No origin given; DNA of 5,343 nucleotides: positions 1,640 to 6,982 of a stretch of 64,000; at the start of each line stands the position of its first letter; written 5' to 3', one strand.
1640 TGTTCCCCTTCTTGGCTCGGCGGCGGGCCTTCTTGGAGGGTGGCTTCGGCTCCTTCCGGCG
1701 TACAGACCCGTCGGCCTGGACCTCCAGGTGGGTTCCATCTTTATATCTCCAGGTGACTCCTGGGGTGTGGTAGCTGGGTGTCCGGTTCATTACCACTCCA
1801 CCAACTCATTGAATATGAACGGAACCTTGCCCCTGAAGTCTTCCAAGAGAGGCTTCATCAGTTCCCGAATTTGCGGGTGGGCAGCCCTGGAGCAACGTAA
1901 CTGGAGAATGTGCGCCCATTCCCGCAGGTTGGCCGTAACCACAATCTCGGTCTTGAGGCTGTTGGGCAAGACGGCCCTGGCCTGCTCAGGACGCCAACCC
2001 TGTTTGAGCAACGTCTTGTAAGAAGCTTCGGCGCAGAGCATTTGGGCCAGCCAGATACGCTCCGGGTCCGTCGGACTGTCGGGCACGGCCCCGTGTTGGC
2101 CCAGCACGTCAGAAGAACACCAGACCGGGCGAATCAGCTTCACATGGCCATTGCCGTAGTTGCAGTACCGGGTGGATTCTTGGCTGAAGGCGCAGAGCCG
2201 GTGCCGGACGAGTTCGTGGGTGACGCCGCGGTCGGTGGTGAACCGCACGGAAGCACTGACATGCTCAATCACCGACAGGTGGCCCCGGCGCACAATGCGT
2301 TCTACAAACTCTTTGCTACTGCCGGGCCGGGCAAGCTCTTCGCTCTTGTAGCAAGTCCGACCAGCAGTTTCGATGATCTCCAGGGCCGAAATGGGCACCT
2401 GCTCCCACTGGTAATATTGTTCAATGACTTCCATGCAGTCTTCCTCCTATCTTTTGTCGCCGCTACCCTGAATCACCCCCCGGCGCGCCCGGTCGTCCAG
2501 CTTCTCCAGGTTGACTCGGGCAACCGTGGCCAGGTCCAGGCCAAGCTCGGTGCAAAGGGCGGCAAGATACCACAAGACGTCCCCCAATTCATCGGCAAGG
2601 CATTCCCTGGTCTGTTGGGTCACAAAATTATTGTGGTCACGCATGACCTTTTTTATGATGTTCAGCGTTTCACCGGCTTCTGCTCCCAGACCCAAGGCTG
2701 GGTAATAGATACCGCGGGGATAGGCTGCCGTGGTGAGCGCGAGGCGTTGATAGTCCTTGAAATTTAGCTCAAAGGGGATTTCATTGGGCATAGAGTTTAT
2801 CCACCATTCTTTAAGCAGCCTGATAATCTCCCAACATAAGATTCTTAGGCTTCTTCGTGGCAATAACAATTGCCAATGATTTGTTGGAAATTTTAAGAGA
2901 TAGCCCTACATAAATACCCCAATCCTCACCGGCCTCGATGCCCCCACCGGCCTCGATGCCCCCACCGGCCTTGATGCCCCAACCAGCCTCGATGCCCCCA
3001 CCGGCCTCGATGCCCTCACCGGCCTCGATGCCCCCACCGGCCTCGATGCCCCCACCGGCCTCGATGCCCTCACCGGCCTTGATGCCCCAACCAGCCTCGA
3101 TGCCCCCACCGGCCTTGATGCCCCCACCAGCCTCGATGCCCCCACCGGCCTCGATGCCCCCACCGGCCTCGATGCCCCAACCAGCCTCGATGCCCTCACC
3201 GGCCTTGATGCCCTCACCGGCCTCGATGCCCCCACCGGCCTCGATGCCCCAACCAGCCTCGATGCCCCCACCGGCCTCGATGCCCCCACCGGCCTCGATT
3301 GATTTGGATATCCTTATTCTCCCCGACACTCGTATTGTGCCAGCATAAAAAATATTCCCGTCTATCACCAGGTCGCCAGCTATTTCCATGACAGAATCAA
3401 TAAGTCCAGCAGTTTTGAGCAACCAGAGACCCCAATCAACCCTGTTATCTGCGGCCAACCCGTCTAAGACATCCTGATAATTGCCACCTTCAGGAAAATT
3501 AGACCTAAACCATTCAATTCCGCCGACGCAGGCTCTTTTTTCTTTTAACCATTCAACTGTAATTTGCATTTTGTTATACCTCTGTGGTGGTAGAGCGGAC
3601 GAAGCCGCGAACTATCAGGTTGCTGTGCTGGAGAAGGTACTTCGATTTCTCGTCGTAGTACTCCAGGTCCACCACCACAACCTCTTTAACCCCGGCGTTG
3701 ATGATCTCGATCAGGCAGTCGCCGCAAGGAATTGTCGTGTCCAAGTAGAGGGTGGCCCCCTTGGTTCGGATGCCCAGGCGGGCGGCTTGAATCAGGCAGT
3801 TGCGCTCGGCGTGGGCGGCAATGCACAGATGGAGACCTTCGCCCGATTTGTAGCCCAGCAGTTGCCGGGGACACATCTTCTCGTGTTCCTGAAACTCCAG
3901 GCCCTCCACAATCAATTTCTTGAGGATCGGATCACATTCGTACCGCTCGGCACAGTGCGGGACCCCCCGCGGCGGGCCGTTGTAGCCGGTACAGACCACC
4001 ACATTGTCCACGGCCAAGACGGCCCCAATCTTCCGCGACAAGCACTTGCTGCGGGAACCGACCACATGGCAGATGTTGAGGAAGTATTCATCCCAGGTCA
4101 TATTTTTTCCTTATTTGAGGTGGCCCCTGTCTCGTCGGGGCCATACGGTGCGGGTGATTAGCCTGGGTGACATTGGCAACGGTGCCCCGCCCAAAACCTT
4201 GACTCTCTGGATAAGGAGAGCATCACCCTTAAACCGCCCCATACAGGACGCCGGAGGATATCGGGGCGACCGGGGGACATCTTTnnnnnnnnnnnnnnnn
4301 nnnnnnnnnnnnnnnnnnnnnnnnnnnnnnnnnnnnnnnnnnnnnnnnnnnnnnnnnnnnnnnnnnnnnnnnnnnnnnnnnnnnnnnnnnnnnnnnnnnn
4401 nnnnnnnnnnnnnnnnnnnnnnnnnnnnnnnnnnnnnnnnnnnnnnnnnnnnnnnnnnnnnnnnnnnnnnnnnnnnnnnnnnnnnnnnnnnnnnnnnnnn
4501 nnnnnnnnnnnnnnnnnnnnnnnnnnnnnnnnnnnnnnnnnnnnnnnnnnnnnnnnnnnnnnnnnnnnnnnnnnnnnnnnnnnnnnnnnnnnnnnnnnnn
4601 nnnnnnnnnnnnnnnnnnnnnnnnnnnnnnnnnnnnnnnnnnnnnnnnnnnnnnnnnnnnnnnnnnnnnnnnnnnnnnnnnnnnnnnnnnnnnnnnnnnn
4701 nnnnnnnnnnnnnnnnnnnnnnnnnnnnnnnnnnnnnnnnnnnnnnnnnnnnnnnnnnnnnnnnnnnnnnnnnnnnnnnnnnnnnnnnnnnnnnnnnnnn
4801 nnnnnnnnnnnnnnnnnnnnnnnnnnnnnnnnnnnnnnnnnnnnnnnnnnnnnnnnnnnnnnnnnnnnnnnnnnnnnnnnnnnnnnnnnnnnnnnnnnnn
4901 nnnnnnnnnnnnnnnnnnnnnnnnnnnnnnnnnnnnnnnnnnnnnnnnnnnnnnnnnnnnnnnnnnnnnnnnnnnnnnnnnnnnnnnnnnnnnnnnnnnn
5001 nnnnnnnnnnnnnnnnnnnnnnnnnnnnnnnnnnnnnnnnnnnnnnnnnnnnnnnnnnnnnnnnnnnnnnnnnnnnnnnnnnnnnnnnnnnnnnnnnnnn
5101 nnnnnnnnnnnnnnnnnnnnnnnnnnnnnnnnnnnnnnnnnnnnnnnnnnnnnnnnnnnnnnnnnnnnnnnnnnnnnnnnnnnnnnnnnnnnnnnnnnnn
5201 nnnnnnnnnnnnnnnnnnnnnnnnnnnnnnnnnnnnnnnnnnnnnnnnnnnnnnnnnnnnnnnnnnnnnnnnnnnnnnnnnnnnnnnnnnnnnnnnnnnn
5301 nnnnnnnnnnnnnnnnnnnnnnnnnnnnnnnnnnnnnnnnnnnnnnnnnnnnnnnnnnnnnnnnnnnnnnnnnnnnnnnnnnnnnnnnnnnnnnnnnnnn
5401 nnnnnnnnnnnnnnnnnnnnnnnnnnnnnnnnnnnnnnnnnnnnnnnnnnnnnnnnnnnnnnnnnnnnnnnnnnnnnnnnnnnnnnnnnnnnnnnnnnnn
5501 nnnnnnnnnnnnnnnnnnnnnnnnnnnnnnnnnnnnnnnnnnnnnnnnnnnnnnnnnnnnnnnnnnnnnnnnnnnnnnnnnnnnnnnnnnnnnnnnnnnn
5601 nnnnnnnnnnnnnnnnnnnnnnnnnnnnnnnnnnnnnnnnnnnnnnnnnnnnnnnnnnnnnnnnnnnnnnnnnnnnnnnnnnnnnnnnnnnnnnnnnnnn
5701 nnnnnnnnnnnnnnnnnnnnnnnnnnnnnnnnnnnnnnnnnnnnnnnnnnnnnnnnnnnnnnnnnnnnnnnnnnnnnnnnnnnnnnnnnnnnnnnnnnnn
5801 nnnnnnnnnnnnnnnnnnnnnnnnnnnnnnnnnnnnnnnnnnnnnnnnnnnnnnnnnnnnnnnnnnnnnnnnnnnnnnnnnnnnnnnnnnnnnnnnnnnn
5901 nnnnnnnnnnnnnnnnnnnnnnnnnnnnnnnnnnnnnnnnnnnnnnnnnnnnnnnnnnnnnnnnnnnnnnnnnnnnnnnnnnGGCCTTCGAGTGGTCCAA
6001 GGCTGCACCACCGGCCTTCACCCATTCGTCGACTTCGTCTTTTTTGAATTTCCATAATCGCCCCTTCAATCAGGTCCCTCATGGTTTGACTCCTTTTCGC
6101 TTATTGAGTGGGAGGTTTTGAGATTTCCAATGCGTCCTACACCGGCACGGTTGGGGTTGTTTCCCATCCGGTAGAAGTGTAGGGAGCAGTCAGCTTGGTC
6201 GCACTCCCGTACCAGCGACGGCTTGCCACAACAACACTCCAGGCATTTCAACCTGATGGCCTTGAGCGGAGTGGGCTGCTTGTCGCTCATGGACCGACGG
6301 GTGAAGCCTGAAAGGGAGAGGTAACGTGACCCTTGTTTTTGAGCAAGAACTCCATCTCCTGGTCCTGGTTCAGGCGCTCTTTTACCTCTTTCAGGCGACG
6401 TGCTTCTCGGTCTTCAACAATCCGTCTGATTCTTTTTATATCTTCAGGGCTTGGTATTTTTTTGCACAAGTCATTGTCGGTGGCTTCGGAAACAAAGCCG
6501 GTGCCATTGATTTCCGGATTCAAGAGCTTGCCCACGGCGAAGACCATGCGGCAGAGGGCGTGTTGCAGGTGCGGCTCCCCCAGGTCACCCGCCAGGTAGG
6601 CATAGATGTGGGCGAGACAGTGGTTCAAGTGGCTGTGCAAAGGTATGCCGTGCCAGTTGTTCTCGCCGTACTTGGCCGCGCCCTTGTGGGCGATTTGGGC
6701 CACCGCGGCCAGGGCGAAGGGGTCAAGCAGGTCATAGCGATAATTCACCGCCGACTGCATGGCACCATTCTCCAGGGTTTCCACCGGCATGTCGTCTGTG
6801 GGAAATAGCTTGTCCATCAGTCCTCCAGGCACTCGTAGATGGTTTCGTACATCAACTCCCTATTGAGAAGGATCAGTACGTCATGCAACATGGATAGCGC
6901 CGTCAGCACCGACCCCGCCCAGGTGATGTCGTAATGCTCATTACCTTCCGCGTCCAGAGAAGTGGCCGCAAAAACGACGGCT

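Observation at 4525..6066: Phage captured a slice of a DISARM-like defence locus, keeping only the methyltransferase intact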

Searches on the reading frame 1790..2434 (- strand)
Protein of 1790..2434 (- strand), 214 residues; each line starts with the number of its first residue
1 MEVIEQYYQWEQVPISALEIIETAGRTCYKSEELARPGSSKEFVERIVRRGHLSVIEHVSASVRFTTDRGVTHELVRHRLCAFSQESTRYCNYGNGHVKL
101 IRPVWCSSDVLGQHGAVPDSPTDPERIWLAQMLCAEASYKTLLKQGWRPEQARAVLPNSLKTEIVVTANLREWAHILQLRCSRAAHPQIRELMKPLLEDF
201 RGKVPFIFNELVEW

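Call 66: search_protein_families(library=pfam, proteins=[window:1790-2434:-], max_evalue=0.001)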
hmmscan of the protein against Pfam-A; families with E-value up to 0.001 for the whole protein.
window:1790-2434:- (214 aa): 1 family
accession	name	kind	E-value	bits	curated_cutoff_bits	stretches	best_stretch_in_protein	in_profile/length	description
PF02511.20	Thy1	-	1.9e-47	161.9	24.8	1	18-205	10-190/191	Thymidylate synthase complementing protein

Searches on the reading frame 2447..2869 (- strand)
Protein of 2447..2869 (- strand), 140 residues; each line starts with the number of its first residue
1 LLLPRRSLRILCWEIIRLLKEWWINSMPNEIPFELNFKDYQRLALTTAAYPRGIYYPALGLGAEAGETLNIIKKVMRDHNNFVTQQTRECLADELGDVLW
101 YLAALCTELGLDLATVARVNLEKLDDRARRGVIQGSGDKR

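Call 66: search_protein_families(library=pfam, proteins=[window:2447-2869:-], max_evalue=0.001)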
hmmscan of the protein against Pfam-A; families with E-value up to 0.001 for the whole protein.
window:2447-2869:- (140 aa): 1 family
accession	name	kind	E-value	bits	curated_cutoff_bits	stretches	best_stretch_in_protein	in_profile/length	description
PF03819.22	MazG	-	4.8e-08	33.6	22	1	61-128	10-70/74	MazG nucleotide pyrophosphohydrolase domain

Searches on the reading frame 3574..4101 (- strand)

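Call 7: search_protein_families(library=pfam, proteins=[window:3574-4101:-], max_evalue=0.1)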
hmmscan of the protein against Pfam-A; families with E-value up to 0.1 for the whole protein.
window:3574-4101:- (175 aa): 2 families
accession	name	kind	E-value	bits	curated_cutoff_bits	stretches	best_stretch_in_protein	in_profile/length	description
PF00383.29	dCMP_cyt_deam_1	-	2.2e-18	66.5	25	1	1-144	1-101/102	Cytidine and deoxycytidylate deaminase zinc-binding region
PF14437.12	MafB19-deam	-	7.2e-12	45.8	27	1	2-143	2-99/142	MafB19-like deaminase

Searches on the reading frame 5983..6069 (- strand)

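Call 7: search_protein_families(library=pfam, proteins=[window:5983-6069:-], max_evalue=0.1)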
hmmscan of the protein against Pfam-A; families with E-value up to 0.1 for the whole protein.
window:5983-6069:- (29 aa): 1 family
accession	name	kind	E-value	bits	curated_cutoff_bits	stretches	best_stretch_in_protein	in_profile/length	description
PF12728.13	HTH_17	-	0.0081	16.8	27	1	2-19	32-49/51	Helix-turn-helix domain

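Call 8: search_protein_families(library=padloc, proteins=[window:5983-6069:-], max_evalue=0.1)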
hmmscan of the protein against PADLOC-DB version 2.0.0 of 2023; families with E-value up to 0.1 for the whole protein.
window:5983-6069:- (29 aa): 0 families

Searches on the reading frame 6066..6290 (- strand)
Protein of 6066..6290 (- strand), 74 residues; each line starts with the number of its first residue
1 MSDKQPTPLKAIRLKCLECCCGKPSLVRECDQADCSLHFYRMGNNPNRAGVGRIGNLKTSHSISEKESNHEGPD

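Call 7: search_protein_families(library=pfam, proteins=[window:6066-6290:-], max_evalue=0.1)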
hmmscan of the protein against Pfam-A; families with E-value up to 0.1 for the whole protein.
window:6066-6290:- (74 aa): 0 families

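Call 8: search_protein_families(library=padloc, proteins=[window:6066-6290:-], max_evalue=0.1)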
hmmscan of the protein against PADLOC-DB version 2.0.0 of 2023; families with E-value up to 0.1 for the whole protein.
window:6066-6290:- (74 aa): 0 families

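Call 25: find_homologous_proteins(query=window:6066-6290:-, max_evalue=0.01)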
Query window:6066-6290:- (74 aa): 2 proteins with E <= 0.01 among 2 candidates.
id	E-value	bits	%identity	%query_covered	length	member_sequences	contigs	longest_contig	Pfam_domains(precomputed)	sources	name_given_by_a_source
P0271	4.4e-45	169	100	100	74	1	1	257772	-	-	-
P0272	1.1e-18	85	57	62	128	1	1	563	-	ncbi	-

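Call 47: find_related_loci(query=A2, collection=viral_contigs, flank=5000)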
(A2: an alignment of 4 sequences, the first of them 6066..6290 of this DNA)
Query A2 (74 aa) in viral_contigs; peptide patterns used: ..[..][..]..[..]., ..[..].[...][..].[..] (x = any residue, [..] = any of these).
123 stretches matched a pattern; 72 encode a relative of the query (tblastn E <= 1e-3); 72 distinct loci.
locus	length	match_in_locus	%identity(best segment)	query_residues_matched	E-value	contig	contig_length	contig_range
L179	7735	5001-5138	67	7-52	3e-16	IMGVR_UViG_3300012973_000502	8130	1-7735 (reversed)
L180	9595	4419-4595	54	1-57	1e-15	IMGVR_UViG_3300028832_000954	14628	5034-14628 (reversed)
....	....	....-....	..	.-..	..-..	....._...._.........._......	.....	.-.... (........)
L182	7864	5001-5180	52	7-66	2e-15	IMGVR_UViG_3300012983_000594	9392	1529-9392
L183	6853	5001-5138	61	7-52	3e-15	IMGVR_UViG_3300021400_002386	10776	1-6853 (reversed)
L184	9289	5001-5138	61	7-52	3e-15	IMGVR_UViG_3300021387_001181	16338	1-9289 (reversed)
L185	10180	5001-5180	53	3-62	4e-15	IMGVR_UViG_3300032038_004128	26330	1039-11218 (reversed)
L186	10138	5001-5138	63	7-52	8e-15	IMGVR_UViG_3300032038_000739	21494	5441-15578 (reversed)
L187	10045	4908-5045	63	7-52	1e-14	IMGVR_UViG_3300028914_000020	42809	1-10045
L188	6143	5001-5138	63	7-52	1e-14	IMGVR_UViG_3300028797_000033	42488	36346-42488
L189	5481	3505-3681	53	4-62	2e-14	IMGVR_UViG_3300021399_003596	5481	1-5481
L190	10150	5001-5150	57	7-57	2e-14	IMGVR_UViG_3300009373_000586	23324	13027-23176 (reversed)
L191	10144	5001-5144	58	4-51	2e-14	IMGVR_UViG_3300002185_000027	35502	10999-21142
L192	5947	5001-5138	59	7-52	2e-14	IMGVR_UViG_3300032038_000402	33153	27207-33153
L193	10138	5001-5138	61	7-52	2e-14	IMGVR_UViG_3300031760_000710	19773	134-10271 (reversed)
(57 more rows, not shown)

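Call 55: search_protein_families(library=phrogs, proteins=[window:6066-6290:-], max_evalue=0.01)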
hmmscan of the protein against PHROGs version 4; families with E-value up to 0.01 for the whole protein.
window:6066-6290:- (74 aa): 0 families

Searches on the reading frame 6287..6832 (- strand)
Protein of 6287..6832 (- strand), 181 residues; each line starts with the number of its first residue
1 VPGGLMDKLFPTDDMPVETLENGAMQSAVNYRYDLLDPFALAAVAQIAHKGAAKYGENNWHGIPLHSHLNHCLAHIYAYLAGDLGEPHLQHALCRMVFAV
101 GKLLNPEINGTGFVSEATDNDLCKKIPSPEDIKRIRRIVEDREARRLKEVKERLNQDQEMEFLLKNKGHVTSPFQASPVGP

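Call 7: search_protein_families(library=pfam, proteins=[window:6287-6832:-], max_evalue=0.1)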
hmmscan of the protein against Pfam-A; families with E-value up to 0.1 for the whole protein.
window:6287-6832:- (181 aa): 2 families
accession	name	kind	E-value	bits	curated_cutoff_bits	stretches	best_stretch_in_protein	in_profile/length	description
PF18909.5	dGTP_diPhyd_N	-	3.1e-15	56.4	27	1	24-104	5-91/99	dATP/dGTP diphosphohydrolase, N-terminal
PF14493.12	HTH_40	-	0.048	14.4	27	1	121-158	44-80/89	Helix-turn-helix domain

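Call 18: find_related_loci(query=window:6287-6832:-, collection=viral_contigs, flank=6000)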
Query window:6287-6832:- (181 aa) in viral_contigs; peptide patterns used: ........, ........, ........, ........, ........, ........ (x = any residue, [..] = any of these).
24 stretches matched a pattern; 13 encode a relative of the query (tblastn E <= 1e-3); 13 distinct loci.
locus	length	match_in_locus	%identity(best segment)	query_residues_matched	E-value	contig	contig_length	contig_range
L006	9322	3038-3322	43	17-109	7e-19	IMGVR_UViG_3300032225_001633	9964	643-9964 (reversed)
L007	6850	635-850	36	32-98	1e-9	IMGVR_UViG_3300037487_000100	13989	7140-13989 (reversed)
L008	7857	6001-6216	36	32-98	5e-9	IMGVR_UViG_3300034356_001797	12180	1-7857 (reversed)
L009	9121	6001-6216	36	32-98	5e-9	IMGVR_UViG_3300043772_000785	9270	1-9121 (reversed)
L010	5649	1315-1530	36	32-98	4e-9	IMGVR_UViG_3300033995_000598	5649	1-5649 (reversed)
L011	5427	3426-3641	36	32-98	4e-9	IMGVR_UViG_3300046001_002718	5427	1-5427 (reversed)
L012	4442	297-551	28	35-109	4e-7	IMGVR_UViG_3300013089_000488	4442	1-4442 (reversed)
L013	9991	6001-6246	34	29-100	4e-7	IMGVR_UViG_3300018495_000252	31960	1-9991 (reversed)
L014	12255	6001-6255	31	35-109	1e-5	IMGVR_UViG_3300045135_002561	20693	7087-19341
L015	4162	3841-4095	28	35-109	1e-5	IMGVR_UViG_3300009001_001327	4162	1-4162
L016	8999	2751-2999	29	35-107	3e-5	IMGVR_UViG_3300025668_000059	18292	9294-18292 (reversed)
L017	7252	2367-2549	33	51-109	2e-4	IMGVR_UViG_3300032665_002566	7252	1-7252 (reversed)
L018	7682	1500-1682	33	51-109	2e-4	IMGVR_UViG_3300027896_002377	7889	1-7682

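Call 49: find_homologous_proteins(query=window:6287-6832:-, max_evalue=1e-10)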
Query window:6287-6832:- (181 aa): 9 proteins with E <= 1e-10 among 100 candidates.
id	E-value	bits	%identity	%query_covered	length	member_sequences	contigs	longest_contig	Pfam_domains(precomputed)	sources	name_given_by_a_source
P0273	1.3e-115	401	100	97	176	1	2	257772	PF18909.6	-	-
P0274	1.4e-74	268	72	97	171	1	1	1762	PF18909.6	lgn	-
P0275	1.1e-50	190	77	58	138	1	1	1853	PF18909.6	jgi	jgi:hypothetical protein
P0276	6.2e-25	106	57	46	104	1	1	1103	PF18909.6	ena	-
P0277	1.7e-22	98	55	54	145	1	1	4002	PF18909.6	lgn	-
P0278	5.3e-16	77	49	46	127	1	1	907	PF18909.6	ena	-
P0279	3.8e-15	74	48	49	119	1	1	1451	PF18909.6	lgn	-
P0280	1.2e-14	72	43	49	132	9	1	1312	PF18909.6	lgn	-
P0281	5.9e-12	64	39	39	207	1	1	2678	PF18909.6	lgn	-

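Call 50: find_encoding_contigs(protein=P0274, flank=5000, max_places=3)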
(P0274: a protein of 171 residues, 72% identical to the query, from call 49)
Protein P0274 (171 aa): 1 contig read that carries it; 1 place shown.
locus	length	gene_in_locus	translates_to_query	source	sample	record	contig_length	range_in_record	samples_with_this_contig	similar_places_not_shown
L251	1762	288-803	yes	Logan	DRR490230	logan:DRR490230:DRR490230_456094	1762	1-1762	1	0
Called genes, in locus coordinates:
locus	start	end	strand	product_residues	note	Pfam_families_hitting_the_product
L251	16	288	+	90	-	-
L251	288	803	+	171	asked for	PF18909:dGTP_diPhyd_N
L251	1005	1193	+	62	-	-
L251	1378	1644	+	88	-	-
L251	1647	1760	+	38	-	?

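Call 51: find_encoding_contigs(protein=P0275, flank=5000, max_places=3)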
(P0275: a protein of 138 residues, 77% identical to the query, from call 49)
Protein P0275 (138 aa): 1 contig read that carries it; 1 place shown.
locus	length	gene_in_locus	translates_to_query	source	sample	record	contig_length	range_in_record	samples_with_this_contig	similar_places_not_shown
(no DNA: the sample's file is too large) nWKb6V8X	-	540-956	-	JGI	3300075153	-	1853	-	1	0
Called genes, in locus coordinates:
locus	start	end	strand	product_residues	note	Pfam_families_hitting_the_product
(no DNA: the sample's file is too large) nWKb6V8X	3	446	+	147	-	?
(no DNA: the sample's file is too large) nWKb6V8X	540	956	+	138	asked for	PF18909:dGTP_diPhyd_N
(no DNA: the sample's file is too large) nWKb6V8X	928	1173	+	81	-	-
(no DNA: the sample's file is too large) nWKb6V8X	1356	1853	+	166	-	?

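Call 55: search_protein_families(library=phrogs, proteins=[L251:1005-1193:+, window:6287-6832:-], max_evalue=0.01)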
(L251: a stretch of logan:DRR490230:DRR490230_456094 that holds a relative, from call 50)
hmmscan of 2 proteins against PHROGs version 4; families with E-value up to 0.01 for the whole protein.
L251:1005-1193:+ (62 aa): 0 families

window:6287-6832:- (181 aa): 8 families
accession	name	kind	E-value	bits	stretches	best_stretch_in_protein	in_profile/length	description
phrog_31336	-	unknown function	1e-18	68.4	1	12-102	254-343/359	-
phrog_801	-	DNA, RNA and nucleotide metabolism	1.8e-14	55.2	1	32-150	109-239/476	dATP / dGTP pyrophosphohydrolase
phrog_18716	-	unknown function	6e-12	46.8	1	22-112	13-107/114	-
phrog_2252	-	lysis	5.2e-07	30.7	1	32-100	114-189/285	endolysin; inhibits RNA polymerase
phrog_11257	-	unknown function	8.1e-05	23.7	1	18-83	8-74/200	-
phrog_19680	-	unknown function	0.0001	23.5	1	35-99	102-176/188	-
phrog_37590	-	unknown function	0.00032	20.9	1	23-98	45-138/341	-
phrog_16254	-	unknown function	0.0089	16.4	0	23-61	19-57/377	-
